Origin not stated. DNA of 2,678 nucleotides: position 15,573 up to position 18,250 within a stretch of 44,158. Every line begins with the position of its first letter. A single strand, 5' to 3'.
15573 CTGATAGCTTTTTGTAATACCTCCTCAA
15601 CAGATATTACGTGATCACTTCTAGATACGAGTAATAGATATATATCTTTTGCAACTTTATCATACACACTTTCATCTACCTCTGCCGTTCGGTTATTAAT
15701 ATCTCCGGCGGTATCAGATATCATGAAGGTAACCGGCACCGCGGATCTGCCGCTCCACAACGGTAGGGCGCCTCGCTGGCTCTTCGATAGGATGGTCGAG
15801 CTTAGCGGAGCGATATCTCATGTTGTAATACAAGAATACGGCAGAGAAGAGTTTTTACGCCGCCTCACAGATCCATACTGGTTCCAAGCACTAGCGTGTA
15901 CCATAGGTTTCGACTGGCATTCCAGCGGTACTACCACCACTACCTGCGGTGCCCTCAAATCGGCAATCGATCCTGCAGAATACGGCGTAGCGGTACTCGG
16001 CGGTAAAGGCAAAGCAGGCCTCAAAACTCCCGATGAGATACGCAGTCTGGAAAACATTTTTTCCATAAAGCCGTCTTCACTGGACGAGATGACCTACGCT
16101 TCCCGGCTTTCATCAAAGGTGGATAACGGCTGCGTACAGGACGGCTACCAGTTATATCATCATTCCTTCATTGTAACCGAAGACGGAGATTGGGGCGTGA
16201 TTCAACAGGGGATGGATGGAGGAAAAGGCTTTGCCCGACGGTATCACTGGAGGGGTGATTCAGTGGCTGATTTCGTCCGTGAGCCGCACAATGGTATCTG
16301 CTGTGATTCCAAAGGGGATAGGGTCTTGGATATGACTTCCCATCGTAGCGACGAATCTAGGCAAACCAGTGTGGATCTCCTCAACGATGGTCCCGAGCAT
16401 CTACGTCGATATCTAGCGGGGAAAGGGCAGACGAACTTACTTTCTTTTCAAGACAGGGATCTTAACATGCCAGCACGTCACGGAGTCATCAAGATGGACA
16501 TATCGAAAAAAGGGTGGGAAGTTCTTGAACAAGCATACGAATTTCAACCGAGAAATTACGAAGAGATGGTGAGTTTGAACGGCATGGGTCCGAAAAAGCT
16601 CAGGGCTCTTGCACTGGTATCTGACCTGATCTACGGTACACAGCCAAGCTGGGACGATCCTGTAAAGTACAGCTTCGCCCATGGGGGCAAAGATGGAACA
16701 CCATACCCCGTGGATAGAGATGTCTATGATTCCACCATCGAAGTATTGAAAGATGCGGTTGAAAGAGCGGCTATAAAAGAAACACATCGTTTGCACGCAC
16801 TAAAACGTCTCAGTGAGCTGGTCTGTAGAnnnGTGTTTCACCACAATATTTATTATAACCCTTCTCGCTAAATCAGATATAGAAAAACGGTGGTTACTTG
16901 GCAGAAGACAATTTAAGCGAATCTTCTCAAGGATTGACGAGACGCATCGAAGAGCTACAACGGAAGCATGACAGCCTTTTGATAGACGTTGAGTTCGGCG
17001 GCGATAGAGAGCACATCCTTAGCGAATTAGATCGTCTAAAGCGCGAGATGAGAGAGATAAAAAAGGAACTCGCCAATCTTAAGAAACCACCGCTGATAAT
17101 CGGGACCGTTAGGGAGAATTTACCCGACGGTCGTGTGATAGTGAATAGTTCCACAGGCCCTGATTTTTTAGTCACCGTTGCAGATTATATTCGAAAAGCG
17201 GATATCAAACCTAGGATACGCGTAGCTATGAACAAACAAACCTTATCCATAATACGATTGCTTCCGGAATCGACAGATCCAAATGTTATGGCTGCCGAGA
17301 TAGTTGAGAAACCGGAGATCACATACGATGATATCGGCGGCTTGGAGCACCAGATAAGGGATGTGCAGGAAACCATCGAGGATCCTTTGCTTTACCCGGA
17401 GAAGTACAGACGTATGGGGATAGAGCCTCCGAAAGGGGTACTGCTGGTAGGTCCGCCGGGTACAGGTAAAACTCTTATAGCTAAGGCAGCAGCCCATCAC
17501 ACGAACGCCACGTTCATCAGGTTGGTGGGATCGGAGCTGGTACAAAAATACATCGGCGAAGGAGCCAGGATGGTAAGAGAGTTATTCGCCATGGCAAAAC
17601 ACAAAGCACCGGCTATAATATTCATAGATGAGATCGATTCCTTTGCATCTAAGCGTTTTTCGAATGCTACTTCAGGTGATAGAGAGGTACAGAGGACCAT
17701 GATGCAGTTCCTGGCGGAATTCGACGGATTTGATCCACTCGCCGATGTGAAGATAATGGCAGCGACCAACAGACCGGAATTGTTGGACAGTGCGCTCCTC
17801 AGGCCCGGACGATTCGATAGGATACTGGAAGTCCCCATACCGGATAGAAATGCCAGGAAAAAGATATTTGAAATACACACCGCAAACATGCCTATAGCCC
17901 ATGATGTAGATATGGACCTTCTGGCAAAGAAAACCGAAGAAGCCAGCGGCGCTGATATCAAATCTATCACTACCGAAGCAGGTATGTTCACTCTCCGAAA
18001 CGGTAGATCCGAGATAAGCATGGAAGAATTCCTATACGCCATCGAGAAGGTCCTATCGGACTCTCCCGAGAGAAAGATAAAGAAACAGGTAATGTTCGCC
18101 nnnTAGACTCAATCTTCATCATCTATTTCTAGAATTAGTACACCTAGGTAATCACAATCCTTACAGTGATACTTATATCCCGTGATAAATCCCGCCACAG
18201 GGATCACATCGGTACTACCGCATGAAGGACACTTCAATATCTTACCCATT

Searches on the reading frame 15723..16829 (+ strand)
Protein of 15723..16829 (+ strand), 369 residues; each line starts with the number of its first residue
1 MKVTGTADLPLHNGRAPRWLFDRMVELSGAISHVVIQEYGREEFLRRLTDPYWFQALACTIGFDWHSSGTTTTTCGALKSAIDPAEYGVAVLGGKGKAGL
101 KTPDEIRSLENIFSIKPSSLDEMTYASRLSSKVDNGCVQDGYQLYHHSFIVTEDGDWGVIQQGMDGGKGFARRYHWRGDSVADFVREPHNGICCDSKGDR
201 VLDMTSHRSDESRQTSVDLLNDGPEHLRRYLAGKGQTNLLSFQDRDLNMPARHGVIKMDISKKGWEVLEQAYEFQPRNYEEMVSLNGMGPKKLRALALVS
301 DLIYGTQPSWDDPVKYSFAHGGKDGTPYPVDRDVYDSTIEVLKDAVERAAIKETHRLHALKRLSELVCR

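Call 53: search_protein_families(library=pfam, proteins=[window:15723-16829:+], max_evalue=0.00001)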
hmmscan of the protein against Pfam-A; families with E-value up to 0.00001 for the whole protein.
window:15723-16829:+ (369 aa): 1 family
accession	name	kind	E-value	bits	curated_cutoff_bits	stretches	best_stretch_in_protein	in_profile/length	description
PF05559.16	DUF763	-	2.3e-130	434.9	35.5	1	5-330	1-319/319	Protein of unknown function (DUF763)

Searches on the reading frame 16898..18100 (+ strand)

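Call 53: search_protein_families(library=pfam, proteins=[window:16898-18100:+], max_evalue=0.00001)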
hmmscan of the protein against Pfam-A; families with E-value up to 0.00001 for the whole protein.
window:16898-18100:+ (401 aa): 4 families
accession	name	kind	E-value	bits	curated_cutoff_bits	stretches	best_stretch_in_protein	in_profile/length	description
PF00004.35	AAA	-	3.3e-42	144.5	21.2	1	181-313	1-130/131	ATPase family associated with various cellular activities (AAA)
PF17862.7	AAA_lid_3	-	1.8e-11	43.8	27.2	1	336-378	1-43/45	AAA+ lid domain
PF16450.11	Prot_ATP_ID_OB_C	-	3.2e-11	43.3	23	1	68-123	1-56/56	Proteasomal ATPase OB C-terminal domain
PF07728.20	AAA_5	-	5.5e-08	33.4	22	1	180-299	1-134/139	AAA domain (dynein-related subfamily)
